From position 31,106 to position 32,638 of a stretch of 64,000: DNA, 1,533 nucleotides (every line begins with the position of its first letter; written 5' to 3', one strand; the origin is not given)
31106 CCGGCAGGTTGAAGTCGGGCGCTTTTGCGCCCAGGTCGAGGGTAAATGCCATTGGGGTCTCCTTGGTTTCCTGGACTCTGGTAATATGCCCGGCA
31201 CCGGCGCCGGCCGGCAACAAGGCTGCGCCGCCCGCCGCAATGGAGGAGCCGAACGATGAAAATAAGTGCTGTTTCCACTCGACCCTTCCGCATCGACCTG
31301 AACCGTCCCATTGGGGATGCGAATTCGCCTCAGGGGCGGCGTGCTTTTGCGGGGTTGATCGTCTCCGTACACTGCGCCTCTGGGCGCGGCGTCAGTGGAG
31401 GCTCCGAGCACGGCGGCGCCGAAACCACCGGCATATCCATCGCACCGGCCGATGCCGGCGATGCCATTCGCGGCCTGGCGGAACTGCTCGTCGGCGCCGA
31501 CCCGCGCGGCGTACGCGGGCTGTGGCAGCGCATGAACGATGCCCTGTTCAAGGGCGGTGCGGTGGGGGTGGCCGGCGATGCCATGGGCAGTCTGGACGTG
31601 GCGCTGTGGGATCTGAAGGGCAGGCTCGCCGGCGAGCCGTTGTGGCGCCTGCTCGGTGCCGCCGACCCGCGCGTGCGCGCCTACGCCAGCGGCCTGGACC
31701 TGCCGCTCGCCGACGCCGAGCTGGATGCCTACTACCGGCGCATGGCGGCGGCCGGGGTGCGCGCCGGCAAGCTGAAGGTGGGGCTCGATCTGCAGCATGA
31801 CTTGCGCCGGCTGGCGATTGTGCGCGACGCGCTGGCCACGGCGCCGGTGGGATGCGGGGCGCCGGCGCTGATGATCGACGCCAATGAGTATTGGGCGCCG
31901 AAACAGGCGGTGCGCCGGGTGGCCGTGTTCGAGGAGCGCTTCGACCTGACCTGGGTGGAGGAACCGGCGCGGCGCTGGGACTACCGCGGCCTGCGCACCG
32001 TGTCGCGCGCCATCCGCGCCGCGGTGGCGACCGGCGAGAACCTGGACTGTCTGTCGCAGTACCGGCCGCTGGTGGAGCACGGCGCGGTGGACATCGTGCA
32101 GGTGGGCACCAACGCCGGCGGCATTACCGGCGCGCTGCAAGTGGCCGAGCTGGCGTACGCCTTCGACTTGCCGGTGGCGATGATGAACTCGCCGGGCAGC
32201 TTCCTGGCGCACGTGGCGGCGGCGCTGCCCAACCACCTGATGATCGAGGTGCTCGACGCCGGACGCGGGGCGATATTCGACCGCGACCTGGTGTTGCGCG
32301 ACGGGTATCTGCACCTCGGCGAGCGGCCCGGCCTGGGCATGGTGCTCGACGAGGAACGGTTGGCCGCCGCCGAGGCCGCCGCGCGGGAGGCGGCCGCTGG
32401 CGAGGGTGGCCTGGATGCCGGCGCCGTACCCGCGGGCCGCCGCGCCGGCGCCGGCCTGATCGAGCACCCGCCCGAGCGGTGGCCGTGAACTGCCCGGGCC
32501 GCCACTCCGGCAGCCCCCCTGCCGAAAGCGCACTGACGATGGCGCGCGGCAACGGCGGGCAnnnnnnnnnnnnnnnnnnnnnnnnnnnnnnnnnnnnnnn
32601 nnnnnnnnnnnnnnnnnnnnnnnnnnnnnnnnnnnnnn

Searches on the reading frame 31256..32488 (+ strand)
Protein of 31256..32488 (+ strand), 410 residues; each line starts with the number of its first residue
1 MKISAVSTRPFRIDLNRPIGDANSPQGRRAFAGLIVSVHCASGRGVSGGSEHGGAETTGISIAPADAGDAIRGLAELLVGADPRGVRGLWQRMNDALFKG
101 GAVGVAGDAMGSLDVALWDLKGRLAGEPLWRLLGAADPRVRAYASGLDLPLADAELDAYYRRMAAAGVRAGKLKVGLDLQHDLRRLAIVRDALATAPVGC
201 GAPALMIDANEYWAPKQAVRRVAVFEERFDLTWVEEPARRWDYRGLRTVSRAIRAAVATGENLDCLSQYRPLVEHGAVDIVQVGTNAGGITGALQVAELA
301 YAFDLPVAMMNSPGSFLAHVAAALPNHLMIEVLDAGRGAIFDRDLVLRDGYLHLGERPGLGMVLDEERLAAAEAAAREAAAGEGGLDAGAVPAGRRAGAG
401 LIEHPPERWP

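Call 5: search_protein_families(library=pfam, proteins=[window:31256-32485:+], max_evalue=0.01)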
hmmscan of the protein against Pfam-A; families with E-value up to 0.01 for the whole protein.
window:31256-32485:+ (410 aa): 2 families
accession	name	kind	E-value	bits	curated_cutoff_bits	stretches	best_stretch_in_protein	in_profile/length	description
PF13378.12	MR_MLE_C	-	2.8e-46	158.4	29.4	1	160-367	6-218/219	Enolase C-terminal domain-like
PF02746.21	MR_MLE_N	-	7e-11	42.8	22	1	35-134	30-117/117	Mandelate racemase / muconate lactonizing enzyme, N-terminal domain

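Call 6: search_protein_families(library=ncbifam, proteins=[window:31256-32485:+], max_evalue=0.001)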
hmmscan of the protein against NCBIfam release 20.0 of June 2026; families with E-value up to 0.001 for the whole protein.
window:31256-32485:+ (410 aa): 15 families
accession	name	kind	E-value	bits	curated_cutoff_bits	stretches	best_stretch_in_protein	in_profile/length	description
NF047820.1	TalGalacDh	equivalog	2.7e-51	174.6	500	1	3-369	4-361/371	L-talarate/galactarate dehydratase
NF040866.1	AraD_Arch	equivalog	2e-29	102.7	650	1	74-368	68-365/372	arabinonate dehydratase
NF010624.0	PRK14017.1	equivalog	2.1e-28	99.5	311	1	69-376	43-364/382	galactonate dehydratase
NF043051.1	ManoateDhtManD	equivalog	2.8e-26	92.3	550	2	204-370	207-381/403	D-mannonate dehydratase ManD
NF011654.0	PRK15072.1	subfamily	7.8e-26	90.9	430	2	204-370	208-382/404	D-galactonate dehydratase family protein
NF040790.2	glucon_galact_dh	equivalog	4.1e-23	81.8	750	1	107-379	91-376/390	bifunctional D-gluconate/D-galactonate dehydratase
NF043002.1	HProlDhtase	equivalog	1e-18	67.3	500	1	44-365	42-355/366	cis-3-hydroxy-L-proline dehydratase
NF011968.0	PRK15440.1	equivalog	4.1e-18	65.4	393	1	72-304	88-313/395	L-rhamnonate dehydratase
NF042940.1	racemase_DgcA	equivalog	9.9e-16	57.8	400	1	106-324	81-283/323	N-acetyl-D-Glu racemase DgcA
TIGR02534.1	mucon_cyclo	subfamily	1.8e-13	50.3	334.95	1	108-370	98-363/368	muconate/chloromuconate family cycloisomerase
NF041118.1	A_G_epim_Thtga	equivalog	4.4e-13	49.1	500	1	162-305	148-285/341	L-Ala-D/L-Glu epimerase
NF002782.0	PRK02901.1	equivalog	4.6e-10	39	288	1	166-328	101-262/328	o-succinylbenzoate synthase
TIGR01928.1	menC_lowGC_arch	equivalog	1.1e-07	31.2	200.65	1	109-304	91-275/325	o-succinylbenzoate synthase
NF011708.0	PRK15129.1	equivalog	7.9e-07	28.4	343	1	106-306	84-270/321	L-Ala-D/L-Glu epimerase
NF003473.0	PRK05105.1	equivalog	0.00054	19.1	236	1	148-263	115-225/331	o-succinylbenzoate synthase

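Call 12: find_encoding_contigs(protein=window:31256-32488:+, flank=10000, max_places=6)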
Protein window:31256-32488:+ (410 aa): no gene with exactly this product is on record in the collection.

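Call 24: search_solved_structures(query=window:31280-32485:+, max_evalue=1e-20, show_alignments=1)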
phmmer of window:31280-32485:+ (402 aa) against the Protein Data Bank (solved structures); distinct sequences matched with E-value up to 1e-20: 26.
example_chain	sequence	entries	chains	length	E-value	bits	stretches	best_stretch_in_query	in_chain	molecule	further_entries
2ovl_A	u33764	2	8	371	8.5e-42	146.9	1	64-363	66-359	Putative racemase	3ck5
2oz8_A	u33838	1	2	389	9.9e-39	136.8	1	104-372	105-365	Mll7089 protein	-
2og9_A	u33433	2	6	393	4.5e-36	128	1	39-363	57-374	Mandelate racemase/muconate lactonizing enzyme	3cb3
2pp0_A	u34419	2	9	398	3.4e-34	121.9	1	46-360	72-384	L-talarate/Galactarate Dehydratase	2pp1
2pp3_A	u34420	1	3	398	2.4e-33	119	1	46-360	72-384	L-talarate/galactarate dehydratase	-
5xd9_A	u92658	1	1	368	2.1e-31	112.6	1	46-365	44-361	3,6-anhydro-alpha-L-galactonate cycloisomerase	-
5xd7_A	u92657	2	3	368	2.9e-31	112.2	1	46-365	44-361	3,6-anhydro-alpha-L-galactonate cycloisomerase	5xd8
2qq6_A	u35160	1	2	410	1.1e-27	100.4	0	38-137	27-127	Mandelate racemase/muconate lactonizing enzyme-like protein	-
5olc_A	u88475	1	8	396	3.7e-27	98.7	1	66-332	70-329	Galactonate dehydratase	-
3cyj_A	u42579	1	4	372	1.9e-26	96.3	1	45-360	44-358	Mandelate racemase/muconate lactonizing enzyme-like protein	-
3t8q_A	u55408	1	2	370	1.6e-25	93.3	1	100-318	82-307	Mandelate racemase/muconate lactonizing enzyme family protein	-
3h12_A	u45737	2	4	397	5e-25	91.6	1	66-376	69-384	mandelate racemase | Putative mandelate racemase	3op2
3ozm_A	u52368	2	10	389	5.2e-25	91.6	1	66-376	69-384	Putative mandelate racemase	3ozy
3bjs_A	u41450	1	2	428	6.6e-25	91.2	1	64-358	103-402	Mandelate racemase/muconate lactonizing enzyme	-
3n4e_A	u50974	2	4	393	1.3e-24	90.3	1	56-364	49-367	Mandelate racemase/muconate lactonizing enzyme, C-terminal domain protein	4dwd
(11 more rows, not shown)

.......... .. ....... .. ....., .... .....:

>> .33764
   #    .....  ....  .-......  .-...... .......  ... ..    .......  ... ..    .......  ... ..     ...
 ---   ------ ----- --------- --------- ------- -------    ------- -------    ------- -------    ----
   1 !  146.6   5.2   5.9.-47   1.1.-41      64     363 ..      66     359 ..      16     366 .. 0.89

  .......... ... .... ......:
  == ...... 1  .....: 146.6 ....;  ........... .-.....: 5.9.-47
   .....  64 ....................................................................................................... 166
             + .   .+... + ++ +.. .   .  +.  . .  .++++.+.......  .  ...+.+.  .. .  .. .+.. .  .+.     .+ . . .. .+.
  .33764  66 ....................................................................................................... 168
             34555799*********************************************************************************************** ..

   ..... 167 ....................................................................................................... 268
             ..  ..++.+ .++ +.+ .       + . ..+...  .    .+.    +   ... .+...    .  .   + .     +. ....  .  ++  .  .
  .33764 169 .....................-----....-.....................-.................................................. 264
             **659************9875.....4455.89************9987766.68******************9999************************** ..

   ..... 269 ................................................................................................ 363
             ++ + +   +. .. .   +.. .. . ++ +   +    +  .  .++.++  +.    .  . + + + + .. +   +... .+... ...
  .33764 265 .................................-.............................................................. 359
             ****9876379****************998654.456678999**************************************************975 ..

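Call 51: find_homologous_proteins(query=window:31280-32485:+, max_evalue=1e-20)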
Query window:31280-32485:+ (402 aa): 2460 proteins with E <= 1e-20 among 8000 candidates; the best 120 are listed.
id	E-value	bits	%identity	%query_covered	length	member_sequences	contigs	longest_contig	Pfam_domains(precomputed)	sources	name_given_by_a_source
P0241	5.7e-259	877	100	100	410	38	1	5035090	PF13378.13,PF02746.22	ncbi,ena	-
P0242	2.0e-227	773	90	100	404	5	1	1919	PF13378.13,PF02746.22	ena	-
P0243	1.5e-222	757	88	100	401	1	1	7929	PF13378.13,PF02746.22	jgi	jgi:L-alanine-DL-glutamate epimerase-like enolase superfamily enzyme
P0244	4.7e-218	742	87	100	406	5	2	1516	PF13378.13,PF02746.22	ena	-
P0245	3.0e-215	733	86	100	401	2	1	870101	PF13378.13,PF02746.22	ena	-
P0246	1.2e-202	692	84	100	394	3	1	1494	PF13378.13,PF02746.22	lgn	-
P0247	4.9e-194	663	80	100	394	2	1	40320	PF13378.13,PF02746.22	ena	-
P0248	1.4e-193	662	80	100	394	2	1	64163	PF13378.13,PF02746.22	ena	-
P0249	2.0e-192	658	80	100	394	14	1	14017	PF13378.13,PF02746.22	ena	-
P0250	1.4e-173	596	74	100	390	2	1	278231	PF13378.13,PF02746.22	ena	-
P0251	2.7e-150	519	91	66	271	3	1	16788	PF13378.13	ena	-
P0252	4.2e-138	479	57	99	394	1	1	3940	PF13378.13,PF02746.22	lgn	-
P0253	1.0e-135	471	60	99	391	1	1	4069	PF13378.13,PF02746.22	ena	-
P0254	4.4e-130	453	57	99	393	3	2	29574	PF13378.13,PF02746.22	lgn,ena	-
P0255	5.0e-130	452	56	98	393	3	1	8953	PF13378.13,PF02746.22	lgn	-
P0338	2.6e-123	430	54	98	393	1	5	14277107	PF13378.13,PF02746.22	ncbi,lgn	ncbi:MAG: mandelate racemase/muconate lactonizing enzyme family protein [Caldilineaceae bacterium]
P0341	3.0e-123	430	55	99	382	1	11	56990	PF13378.13,PF02746.22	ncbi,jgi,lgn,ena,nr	ncbi:hypothetical protein AC480_03665 [miscellaneous Crenarchaeota group archaeon SMTZ1-55]|jgi:L-al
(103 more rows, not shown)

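Call 52: find_encoding_contigs(protein=P0338, flank=7000, max_places=3)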
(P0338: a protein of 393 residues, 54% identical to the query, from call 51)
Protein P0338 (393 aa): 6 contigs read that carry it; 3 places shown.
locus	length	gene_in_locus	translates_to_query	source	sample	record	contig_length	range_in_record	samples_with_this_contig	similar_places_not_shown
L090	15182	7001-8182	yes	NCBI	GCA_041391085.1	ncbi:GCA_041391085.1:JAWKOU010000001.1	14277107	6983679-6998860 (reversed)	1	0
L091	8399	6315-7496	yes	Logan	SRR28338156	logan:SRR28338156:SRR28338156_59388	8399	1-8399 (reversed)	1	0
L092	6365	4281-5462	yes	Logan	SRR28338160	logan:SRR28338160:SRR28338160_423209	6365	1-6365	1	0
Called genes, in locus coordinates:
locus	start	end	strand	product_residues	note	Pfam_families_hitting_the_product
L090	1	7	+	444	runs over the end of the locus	PF01547:SBP_bac_1, PF13416:SBP_bac_8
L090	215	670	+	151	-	PF12867:DinB_2 (weak)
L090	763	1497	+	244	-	PF02633:Creatininase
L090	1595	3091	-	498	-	PF00884:Sulfatase, PF01663:Phosphodiest (faint), PF16347:SGSH_C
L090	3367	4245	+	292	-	PF08450:SGL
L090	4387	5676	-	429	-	PF09594:GT87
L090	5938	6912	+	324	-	PF01261:AP_endonuc_2, PF03786:UxuA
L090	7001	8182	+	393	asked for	PF02746:MR_MLE_N, PF13378:MR_MLE_C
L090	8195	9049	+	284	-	PF00248:Aldo_ket_red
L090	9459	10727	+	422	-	-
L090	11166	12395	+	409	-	PF00534:Glycos_transf_1, PF13692:Glyco_trans_1_4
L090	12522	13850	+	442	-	PF01943:Polysacc_synt, PF13440:Polysacc_synt_3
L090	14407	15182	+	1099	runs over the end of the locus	-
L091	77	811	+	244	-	PF02633:Creatininase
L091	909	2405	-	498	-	PF00884:Sulfatase, PF01663:Phosphodiest (faint), PF16347:SGSH_C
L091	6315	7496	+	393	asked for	PF02746:MR_MLE_N, PF13378:MR_MLE_C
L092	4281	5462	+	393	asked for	PF02746:MR_MLE_N, PF13378:MR_MLE_C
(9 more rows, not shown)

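Call 53: find_encoding_contigs(protein=P0341, flank=7000, max_places=4)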
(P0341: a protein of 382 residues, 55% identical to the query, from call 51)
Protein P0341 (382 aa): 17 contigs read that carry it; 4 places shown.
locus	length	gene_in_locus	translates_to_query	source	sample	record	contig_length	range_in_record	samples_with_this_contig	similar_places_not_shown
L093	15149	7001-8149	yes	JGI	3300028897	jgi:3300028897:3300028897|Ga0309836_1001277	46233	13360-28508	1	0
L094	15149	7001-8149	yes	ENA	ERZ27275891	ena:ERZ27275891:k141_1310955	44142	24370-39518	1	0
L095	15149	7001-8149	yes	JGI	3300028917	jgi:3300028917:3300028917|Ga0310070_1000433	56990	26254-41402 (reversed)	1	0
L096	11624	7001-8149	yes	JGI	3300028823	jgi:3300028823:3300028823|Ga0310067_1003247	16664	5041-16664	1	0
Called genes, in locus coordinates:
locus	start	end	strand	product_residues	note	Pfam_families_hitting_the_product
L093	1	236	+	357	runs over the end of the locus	PF18093:Trm5_N (weak), PF25133:TYW2_N_2, PF02475:TRM5-TYW2_MTfase, PF05175:MTS (weak), PF13847:Methyltransf_31 (weak)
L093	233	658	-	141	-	PF04027:DUF371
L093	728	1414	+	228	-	PF01135:PCMT, PF08704:GCD14, PF13679:Methyltransf_32 (weak), PF13649:Methyltransf_25 (weak), PF13847:Methyltransf_31 (weak), PF08241:Methyltransf_11 (faint), PF13578:Methyltransf_24 (faint)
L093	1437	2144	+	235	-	PF01982:CTP-dep_RFKase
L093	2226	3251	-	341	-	PF00752:XPG_N, PF01367:5_3_exonuc (faint), PF00867:XPG_I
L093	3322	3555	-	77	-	PF01475:FUR (weak)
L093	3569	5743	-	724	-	PF02359:CDC48_N, PF02933:CDC48_2, PF13191:AAA_16 (weak), PF00004:AAA, PF05496:RuvB_N (weak), PF17862:AAA_lid_3, PF00004:AAA, PF17862:AAA_lid_3, +19 more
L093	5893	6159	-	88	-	PF00736:EF1_GNE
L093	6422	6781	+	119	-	-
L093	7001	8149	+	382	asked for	PF02746:MR_MLE_N, PF13378:MR_MLE_C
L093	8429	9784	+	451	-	PF07690:MFS_1, PF12832:MFS_1_like (weak)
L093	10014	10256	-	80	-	PF13370:Fer4_13, PF13459:Fer4_15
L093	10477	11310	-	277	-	PF00248:Aldo_ket_red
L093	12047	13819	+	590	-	PF13597:NRDD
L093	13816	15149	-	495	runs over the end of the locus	PF00890:FAD_binding_2 (faint), PF12831:FAD_oxidored, PF01266:DAO (weak), PF12831:FAD_oxidored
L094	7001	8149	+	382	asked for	PF02746:MR_MLE_N, PF13378:MR_MLE_C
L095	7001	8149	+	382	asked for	PF02746:MR_MLE_N, PF13378:MR_MLE_C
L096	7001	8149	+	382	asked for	PF02746:MR_MLE_N, PF13378:MR_MLE_C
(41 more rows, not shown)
